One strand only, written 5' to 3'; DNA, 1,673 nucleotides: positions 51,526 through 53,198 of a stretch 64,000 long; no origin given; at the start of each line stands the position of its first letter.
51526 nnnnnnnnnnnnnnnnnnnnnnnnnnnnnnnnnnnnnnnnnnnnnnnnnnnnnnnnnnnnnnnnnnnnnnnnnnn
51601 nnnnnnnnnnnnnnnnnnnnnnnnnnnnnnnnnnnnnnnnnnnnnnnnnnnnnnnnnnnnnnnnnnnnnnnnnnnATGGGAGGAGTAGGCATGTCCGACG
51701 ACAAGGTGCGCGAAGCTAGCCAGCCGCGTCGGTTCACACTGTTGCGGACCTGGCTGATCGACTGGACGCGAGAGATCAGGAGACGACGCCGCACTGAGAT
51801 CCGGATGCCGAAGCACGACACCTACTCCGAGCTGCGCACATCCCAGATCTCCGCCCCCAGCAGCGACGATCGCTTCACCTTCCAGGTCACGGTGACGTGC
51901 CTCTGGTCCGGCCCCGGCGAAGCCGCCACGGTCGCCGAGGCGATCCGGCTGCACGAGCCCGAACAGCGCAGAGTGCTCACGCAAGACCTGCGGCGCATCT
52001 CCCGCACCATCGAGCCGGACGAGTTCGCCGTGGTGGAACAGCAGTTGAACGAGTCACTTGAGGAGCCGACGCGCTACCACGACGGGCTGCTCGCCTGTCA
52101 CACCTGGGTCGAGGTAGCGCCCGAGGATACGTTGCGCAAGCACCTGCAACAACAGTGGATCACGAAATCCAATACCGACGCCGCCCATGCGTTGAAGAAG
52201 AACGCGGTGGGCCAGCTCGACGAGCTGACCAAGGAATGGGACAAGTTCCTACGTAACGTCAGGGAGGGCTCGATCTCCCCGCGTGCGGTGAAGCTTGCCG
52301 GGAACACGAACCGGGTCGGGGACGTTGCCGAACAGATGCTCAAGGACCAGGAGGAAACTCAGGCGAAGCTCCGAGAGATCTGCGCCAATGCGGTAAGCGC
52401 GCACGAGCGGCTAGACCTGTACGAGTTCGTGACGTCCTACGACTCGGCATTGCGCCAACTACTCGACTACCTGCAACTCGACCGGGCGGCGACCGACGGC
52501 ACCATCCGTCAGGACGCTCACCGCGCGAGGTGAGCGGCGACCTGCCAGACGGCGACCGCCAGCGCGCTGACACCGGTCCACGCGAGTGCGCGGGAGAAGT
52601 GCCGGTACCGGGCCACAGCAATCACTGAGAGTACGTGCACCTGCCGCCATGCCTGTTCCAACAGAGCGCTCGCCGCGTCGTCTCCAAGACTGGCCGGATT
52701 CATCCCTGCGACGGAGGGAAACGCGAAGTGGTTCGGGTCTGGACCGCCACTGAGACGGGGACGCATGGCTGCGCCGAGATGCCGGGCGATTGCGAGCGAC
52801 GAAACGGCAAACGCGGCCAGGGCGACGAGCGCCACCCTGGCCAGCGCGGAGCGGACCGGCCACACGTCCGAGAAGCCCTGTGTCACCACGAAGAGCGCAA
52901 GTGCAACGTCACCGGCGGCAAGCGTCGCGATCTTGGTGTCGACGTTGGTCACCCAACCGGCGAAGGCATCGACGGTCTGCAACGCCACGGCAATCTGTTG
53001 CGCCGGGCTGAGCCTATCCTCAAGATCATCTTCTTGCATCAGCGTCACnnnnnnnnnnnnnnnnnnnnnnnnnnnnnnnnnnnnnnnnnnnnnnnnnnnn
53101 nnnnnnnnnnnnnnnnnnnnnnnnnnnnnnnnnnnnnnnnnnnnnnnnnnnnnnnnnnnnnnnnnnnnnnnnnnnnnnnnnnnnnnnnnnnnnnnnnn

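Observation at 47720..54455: A/T-richer island encoding a Crp-like cNMP sensor, a cyclase-like protein, an NTPase/helical-repeat giant, an unknown protein, a Pycsar-TM-like membrane protein and an HD hydrolase: candidate undescribed cyclic-nucleotide conflict system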

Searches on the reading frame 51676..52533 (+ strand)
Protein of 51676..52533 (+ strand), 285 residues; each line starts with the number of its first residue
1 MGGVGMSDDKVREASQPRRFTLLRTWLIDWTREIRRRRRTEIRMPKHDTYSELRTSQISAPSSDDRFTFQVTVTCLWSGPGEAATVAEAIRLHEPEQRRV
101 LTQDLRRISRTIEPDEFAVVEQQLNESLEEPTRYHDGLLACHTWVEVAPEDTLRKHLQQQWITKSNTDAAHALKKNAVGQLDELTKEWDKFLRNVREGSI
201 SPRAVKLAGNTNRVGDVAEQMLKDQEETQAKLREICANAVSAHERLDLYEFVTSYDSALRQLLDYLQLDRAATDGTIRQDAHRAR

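Call 5: search_protein_families(library=pfam, proteins=[window:51676-52533:+], max_evalue=0.1)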
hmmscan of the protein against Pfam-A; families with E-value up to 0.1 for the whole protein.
window:51676-52533:+ (285 aa): 1 family
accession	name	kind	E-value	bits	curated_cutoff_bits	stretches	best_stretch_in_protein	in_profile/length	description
PF14561.12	TPR_20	-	0.048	14.4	25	0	223-279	6-62/90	Tetratricopeptide repeat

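Call 6: search_protein_families(library=padloc, proteins=[window:51676-52533:+], max_evalue=0.1)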
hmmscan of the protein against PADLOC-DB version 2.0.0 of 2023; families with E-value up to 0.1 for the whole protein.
window:51676-52533:+ (285 aa): 0 families

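Call 7: search_protein_families(library=ncbifam, proteins=[window:51676-52533:+], max_evalue=0.1)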
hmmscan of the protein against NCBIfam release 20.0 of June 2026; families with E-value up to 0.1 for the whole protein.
window:51676-52533:+ (285 aa): 1 family
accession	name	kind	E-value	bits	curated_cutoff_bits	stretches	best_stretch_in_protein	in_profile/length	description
NF046031.1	AntRepSinIBacil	equivalog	0.039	14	80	0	176-205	3-32/58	anti-repressor SinI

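Call 56: find_homologous_proteins(query=window:51691-52533:+, max_evalue=0.001)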
Query window:51691-52533:+ (280 aa): 1 proteins with E <= 0.001 among 1771 candidates.
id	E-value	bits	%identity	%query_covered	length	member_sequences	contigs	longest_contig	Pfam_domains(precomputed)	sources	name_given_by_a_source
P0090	7.7e-181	617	100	100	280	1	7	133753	-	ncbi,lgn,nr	ncbi:MAG: hypothetical protein HY241_07240 [Actinobacteria bacterium]|nr:hypothetical protein [Actin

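Call 72: search_protein_representatives(protein=window:51691-52533:+)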
Query: 280 residues. Proteins with E-value up to 0.001 (for the whole library): 107; up to 1e-10: 33; up to 1e-30: 6. The best 107 are listed.
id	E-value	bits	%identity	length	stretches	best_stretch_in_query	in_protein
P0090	2.4e-181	617.4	100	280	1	1-280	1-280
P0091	8.5e-46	173.1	41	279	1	43-262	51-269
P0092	2.3e-45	171.8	40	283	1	10-270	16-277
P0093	2.8e-43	164.9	36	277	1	18-264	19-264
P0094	8.4e-33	130.6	34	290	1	29-269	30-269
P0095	6.0e-31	124.5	37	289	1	53-265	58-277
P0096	6.8e-28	114.5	32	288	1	16-272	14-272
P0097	2.6e-26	109.3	31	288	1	30-264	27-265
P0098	3.9e-24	102.1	32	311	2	132-267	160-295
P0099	5.3e-20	88.6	30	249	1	51-268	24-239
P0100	1.3e-19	87.3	29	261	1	54-278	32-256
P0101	1.2e-18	84.2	34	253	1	53-262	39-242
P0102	2.2e-18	83.3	24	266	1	12-265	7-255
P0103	1.3e-17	80.8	34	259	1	51-266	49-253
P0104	3.7e-17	79.3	28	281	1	46-261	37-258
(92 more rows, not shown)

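Call 76: search_protein_families(library=pfam, alignment_id=A5, max_evalue=0.01)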
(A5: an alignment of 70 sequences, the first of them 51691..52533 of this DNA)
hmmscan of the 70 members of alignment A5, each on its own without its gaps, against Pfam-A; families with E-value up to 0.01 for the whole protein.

A. member 1, window:51691-52533:+ (280 aa): 0 families

B. families by the number of members that match (of 70 scanned): 8 families
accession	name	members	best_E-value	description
PF00027.35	cNMP_binding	1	2.4e-06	Cyclic nucleotide-binding domain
PF04380.18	BMFP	1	0.00011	Membrane fusogenic activity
PF14361.12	RsbRD_N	1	0.00048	RsbT co-antagonist protein rsbRD N-terminal domain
PF20848.2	ExoU_mid_dom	1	0.0013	ExoU toxin, middle helical domain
PF10139.14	Virul_Fac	1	0.0014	Putative bacterial virulence factor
PF24219.2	DUF7438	1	0.0019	Family of unknown function (DUF7438)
PF10037.15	MRP-S27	1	0.0081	Mitochondrial 28S ribosomal protein S27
PF09911.14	DUF2140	1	0.0097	Uncharacterized protein conserved in bacteria (DUF2140)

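Call 77: search_solved_structures(query=A5, max_evalue=5, show_alignments=1)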
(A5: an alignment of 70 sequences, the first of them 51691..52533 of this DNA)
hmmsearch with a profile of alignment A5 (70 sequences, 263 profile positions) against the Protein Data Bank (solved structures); distinct sequences matched with E-value up to 5: 2.
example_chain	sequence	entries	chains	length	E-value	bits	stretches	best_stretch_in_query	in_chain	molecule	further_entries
9rvk_A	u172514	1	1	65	0.12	15.1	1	183-229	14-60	DBL5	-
5j0l_A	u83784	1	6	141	3.6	10.2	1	63-161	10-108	designed protein 3L6HC2_2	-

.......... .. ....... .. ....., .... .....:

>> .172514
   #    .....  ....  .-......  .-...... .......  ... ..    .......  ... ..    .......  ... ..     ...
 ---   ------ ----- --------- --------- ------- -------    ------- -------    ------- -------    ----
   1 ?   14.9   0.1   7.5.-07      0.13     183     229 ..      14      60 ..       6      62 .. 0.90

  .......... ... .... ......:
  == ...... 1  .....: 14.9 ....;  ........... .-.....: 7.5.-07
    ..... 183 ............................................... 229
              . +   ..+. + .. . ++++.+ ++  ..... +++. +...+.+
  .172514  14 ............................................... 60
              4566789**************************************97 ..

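Call 84: predict_structure(alignment_id=A5)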
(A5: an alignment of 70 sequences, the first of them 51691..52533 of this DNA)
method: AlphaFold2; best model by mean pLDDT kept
length: 280 residues; sequences in the alignment: 70
mean_pLDDT: 83.4   pTM: 0.57
mean pLDDT of the five models: 83.4, 82.4, 80.9, 80.7, 80.7
residues with pLDDT >= 90: 140; 70-90: 80; 50-70: 43; < 50: 17
segments of 3 or more residues with pLDDT < 50: 1-5, 10-12, 273-275
pLDDT, mean of each block of 10 residues (from residue 1): 48 61 82 58 89 97 97 96 98 97 97 97 96 96 97 97 97 92 81 68 76 84 90 79 73 81 60 49
secondary structure, 60 per line:
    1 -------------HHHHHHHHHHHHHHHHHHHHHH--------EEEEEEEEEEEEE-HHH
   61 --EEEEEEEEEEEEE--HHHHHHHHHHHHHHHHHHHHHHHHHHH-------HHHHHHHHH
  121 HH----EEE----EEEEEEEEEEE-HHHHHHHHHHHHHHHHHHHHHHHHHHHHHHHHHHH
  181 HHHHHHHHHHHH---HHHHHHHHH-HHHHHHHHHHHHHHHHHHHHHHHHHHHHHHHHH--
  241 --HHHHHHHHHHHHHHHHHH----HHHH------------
elements in order: H14-35 E44-56 E63-75 H78-104 H112-122 E127-129 E134-144 H146-192 H196-204 H206-238 H243-260 H265-268

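Call 86: fold_search(model_id=the predicted structure, library=pdb)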
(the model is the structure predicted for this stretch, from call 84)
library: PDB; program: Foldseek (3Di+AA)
matches with E <= 10: 288; with E <= 0.001: 4
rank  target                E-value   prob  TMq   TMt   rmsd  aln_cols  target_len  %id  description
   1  9o9z_a                6.1e-05  1.00  0.30  0.31  15.7       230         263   11  The human PHB1/2 complex (closed) (released 2025-10-22)
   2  8rrh_B                1.1e-04  1.00  0.33  0.32   9.3       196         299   10  The human prohibitin complex (released 2024-12-18)
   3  9bw6_A                1.1e-04  1.00  0.38  0.16  25.5       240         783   14  Human Vault Cage in complex with PARP4 (released 2025-02-05)
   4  8z5g_A                3.2e-04  1.00  0.33  0.33  14.6       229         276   14  Cryo-EM structure of E.coli SPFH-NfeD family protein complex QmcA-YbbJ (released 2024-08-21)
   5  3bk6_C                1.7e-03  1.00  0.35  0.55   5.2       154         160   12  Crystal structure of a core domain of stomatin from Pyrococcus horikoshii (released 2008-02-19)
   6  7vhq_G                2.2e-03  1.00  0.32  0.31  12.4       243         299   11  Structural insights into the membrane microdomain organization by SPFH family proteins (released 2022-01-19)
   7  9paw_XB               2.5e-03  0.99  0.32  0.32  12.6       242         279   11  Cryo-EM structure of the engineered HflK/C variant stabilized in the closed conformation via disulfide bond crosslink (released 2026-03-04)
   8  7wi3_C                3.9e-03  0.99  0.30  0.30  12.8       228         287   11  Cryo-EM structure of E.Coli FtsH-HflkC AAA protease complex (released 2022-06-01)
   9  9z7u_B                4.8e-03  0.97  0.25  0.26  19.7       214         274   12  Human Stomatin - C8 Symmetry (released 2026-02-25)
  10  3bk6_A                5.7e-03  0.99  0.30  0.44   8.3       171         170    9  Crystal structure of a core domain of stomatin from Pyrococcus horikoshii (released 2008-02-19)
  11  9paw_XX               5.7e-03  0.99  0.31  0.31  11.6       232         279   11  Cryo-EM structure of the engineered HflK/C variant stabilized in the closed conformation via disulfide bond crosslink (released 2026-03-04)
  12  9paw_XD               6.1e-03  0.99  0.32  0.32  16.4       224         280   11  Cryo-EM structure of the engineered HflK/C variant stabilized in the closed conformation via disulfide bond crosslink (released 2026-03-04)
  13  9oh9_B                6.9e-03  0.92  0.24  0.25  19.7       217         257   12  Human Stomatin Complex in Native Membrane Vesicles (released 2025-08-13)
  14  9oh9_A                7.4e-03  0.98  0.27  0.29   8.4       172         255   14  Human Stomatin Complex in Native Membrane Vesicles (released 2025-08-13)
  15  3bk6_B                7.9e-03  1.00  0.30  0.51   5.6       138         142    9  Crystal structure of a core domain of stomatin from Pyrococcus horikoshii (released 2008-02-19)
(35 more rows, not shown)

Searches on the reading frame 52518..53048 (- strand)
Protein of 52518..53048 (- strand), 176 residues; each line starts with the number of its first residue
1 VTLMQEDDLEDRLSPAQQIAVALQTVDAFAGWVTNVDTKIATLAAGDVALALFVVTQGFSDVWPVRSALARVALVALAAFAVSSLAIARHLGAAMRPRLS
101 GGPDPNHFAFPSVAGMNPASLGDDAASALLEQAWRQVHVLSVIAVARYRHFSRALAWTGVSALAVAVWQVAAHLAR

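Call 5: search_protein_families(library=pfam, proteins=[window:52518-53048:-], max_evalue=0.1)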
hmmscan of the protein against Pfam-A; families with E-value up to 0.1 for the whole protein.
window:52518-53048:- (176 aa): 1 family
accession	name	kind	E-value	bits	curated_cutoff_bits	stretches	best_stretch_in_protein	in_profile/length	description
PF18967.5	PycTM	-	3e-08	34.4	27.2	1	71-158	7-104/107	Pycsar effector protein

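Call 6: search_protein_families(library=padloc, proteins=[window:52518-53048:-], max_evalue=0.1)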
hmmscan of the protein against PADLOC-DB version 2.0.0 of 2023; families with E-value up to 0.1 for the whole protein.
window:52518-53048:- (176 aa): 7 families
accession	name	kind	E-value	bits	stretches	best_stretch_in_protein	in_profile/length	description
PDLC02363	PycTM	-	4.9e-16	57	1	17-168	4-149/154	-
PDLC02364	PycTM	-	3.6e-12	45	1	19-167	6-151/160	-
PDLC02365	PycTM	-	1.5e-07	29.9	1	24-161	7-151/165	-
PDLC00711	Effector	-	4.1e-07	28.4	1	18-171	7-157/164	2TM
PDLC00700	Effector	-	0.00034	18.6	1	21-161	7-156/173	2TM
PDLC02362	PycTM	-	0.0098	14.7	1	134-165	32-63/74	-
PDLC00678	Effector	-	0.023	12.7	1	128-168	130-170/184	2TM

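Call 7: search_protein_families(library=ncbifam, proteins=[window:52518-53048:-], max_evalue=0.1)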
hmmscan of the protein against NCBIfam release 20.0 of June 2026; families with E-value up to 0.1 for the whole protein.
window:52518-53048:- (176 aa): 1 family
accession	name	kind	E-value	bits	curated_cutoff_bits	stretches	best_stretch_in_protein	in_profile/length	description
TIGR03697.1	NtcA_cyano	equivalog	0.065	13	244.95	0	122-173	31-81/193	global nitrogen regulator NtcA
